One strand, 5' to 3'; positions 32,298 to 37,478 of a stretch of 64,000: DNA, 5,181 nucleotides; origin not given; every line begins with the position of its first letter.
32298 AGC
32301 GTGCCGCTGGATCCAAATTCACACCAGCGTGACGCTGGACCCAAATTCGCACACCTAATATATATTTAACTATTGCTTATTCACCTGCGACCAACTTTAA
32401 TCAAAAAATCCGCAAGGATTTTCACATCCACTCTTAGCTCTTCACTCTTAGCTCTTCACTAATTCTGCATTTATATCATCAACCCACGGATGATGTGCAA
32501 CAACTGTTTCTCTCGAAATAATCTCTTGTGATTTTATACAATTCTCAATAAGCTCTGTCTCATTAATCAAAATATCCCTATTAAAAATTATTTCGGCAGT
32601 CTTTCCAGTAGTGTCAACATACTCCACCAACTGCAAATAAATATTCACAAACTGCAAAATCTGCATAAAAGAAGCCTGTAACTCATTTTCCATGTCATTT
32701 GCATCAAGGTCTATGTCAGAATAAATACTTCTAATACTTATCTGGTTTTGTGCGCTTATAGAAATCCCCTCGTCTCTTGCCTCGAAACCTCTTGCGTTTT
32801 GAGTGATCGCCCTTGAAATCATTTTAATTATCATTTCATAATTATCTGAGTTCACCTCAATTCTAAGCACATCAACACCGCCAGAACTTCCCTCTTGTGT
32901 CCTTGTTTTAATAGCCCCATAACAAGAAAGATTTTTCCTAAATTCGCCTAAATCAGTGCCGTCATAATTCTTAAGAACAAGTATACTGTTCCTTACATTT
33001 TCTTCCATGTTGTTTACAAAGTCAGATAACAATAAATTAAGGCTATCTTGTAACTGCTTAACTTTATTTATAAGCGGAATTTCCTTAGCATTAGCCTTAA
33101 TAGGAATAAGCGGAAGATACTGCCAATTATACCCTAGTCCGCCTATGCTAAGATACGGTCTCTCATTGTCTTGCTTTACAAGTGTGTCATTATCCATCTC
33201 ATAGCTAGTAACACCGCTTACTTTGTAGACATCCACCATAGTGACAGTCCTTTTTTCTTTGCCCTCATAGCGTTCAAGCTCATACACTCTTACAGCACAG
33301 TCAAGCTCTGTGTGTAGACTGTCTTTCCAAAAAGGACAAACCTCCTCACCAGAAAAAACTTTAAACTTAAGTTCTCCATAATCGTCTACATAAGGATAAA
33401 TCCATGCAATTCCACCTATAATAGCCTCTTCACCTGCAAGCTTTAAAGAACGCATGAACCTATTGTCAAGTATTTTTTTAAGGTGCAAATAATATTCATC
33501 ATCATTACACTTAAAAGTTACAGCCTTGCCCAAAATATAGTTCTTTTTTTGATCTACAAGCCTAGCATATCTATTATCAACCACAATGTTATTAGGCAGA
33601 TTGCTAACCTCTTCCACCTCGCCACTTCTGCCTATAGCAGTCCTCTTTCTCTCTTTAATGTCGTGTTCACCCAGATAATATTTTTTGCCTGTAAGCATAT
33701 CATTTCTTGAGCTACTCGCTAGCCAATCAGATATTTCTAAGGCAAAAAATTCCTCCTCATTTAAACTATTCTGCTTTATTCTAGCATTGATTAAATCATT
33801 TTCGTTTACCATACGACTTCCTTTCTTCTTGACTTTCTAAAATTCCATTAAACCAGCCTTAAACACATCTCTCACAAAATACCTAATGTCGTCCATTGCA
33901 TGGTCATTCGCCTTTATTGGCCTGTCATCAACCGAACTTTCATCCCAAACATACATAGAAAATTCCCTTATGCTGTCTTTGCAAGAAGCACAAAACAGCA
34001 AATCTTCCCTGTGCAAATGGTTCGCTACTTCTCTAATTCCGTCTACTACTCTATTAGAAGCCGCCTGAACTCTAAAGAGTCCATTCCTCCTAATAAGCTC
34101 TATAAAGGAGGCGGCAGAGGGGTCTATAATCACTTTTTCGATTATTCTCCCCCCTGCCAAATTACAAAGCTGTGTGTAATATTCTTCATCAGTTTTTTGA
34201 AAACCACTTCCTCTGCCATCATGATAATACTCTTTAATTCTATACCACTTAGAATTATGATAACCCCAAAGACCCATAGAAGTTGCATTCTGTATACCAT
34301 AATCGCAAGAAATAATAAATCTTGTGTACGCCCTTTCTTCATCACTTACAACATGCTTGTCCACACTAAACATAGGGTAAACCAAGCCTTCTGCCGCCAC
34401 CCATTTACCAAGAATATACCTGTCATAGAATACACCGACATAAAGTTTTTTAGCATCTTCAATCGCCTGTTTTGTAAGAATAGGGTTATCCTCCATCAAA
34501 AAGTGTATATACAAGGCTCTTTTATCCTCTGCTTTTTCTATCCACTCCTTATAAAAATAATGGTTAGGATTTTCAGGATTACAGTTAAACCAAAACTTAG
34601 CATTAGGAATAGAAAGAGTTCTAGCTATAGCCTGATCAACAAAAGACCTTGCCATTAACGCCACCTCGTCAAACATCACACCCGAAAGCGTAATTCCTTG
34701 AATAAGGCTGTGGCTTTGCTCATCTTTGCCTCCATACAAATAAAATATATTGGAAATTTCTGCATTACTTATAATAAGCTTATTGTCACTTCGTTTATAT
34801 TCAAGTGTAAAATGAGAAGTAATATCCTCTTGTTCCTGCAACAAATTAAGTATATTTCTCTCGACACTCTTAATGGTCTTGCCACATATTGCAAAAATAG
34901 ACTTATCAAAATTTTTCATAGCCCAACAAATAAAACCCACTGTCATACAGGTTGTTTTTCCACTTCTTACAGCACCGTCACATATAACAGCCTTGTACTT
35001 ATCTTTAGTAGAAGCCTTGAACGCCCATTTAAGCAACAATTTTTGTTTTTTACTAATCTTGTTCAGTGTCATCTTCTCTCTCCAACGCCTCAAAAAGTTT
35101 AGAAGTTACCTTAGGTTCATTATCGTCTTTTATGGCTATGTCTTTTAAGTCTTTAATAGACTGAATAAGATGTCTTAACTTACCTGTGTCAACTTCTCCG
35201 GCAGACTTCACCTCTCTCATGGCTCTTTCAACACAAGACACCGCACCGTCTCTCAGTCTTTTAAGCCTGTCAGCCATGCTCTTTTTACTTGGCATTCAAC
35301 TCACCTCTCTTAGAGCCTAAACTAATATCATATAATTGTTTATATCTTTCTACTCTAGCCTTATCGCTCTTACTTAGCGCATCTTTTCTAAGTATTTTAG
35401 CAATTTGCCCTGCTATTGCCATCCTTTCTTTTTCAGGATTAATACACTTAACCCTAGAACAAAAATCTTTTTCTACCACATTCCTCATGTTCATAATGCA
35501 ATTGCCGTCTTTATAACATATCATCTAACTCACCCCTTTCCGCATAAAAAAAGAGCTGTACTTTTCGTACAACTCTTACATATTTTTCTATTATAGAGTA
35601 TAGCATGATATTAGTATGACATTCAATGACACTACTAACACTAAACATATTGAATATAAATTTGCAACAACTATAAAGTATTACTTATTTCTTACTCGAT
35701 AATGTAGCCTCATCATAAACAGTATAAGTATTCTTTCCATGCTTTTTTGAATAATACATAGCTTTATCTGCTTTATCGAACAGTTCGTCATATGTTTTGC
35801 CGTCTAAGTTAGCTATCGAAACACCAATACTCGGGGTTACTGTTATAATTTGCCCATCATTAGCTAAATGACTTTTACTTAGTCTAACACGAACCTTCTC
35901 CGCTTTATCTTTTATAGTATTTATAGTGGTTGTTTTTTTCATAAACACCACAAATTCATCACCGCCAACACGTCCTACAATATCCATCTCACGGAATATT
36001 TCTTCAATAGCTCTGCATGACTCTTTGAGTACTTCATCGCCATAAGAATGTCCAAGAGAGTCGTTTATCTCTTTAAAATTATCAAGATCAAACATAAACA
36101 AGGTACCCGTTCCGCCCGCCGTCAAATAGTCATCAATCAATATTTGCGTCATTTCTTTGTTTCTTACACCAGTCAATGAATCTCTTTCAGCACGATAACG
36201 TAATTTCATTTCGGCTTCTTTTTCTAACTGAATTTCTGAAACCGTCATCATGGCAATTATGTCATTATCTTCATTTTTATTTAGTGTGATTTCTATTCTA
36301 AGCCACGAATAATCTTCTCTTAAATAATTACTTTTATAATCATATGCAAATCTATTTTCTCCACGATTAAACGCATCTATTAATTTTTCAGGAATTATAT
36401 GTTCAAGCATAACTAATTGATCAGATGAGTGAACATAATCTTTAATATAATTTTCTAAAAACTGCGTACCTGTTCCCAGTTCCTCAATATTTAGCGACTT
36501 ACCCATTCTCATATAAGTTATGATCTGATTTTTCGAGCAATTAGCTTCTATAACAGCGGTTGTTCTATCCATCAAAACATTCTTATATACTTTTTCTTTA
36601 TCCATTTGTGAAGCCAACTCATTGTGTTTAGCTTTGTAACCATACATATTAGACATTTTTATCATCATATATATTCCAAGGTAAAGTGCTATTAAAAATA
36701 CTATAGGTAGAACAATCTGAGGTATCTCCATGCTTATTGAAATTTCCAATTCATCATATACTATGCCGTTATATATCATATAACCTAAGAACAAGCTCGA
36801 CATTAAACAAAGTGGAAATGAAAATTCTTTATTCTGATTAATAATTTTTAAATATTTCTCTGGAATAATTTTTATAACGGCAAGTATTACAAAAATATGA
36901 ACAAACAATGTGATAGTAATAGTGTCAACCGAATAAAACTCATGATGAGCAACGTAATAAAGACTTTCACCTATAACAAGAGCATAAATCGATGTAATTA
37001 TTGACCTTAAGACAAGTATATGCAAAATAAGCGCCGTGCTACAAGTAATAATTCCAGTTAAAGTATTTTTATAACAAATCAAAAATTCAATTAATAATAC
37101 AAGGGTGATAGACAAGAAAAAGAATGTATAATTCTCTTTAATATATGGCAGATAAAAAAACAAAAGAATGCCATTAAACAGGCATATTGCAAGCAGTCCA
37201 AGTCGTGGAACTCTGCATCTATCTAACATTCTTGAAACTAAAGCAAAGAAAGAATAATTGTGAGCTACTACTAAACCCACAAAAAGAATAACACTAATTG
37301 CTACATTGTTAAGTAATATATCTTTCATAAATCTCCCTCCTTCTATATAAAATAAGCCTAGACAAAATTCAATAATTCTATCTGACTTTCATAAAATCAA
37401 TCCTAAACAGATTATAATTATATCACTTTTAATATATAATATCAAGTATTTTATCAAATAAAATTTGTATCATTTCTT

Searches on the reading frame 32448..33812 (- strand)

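Call 74: search_protein_families(library=pfam, proteins=[window:32448-33812:-], max_evalue=0.0001)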
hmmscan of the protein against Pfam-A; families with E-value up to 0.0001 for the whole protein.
window:32448-33812:- (454 aa): 1 family
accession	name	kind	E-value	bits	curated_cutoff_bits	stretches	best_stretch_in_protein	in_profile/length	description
PF05133.19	SPP1_portal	-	1.6e-69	235.3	25.5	1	36-451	12-403/416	Phage portal protein, SPP1 Gp6-like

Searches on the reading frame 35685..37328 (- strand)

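Call 74: search_protein_families(library=pfam, proteins=[window:35685-37328:-], max_evalue=0.0001)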
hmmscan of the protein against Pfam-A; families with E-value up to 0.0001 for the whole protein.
window:35685-37328:- (547 aa): 1 family
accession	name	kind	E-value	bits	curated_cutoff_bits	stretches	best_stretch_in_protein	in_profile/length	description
PF00990.26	GGDEF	-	7.3e-34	117.3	23.8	1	381-533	2-160/161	Diguanylate cyclase, GGDEF domain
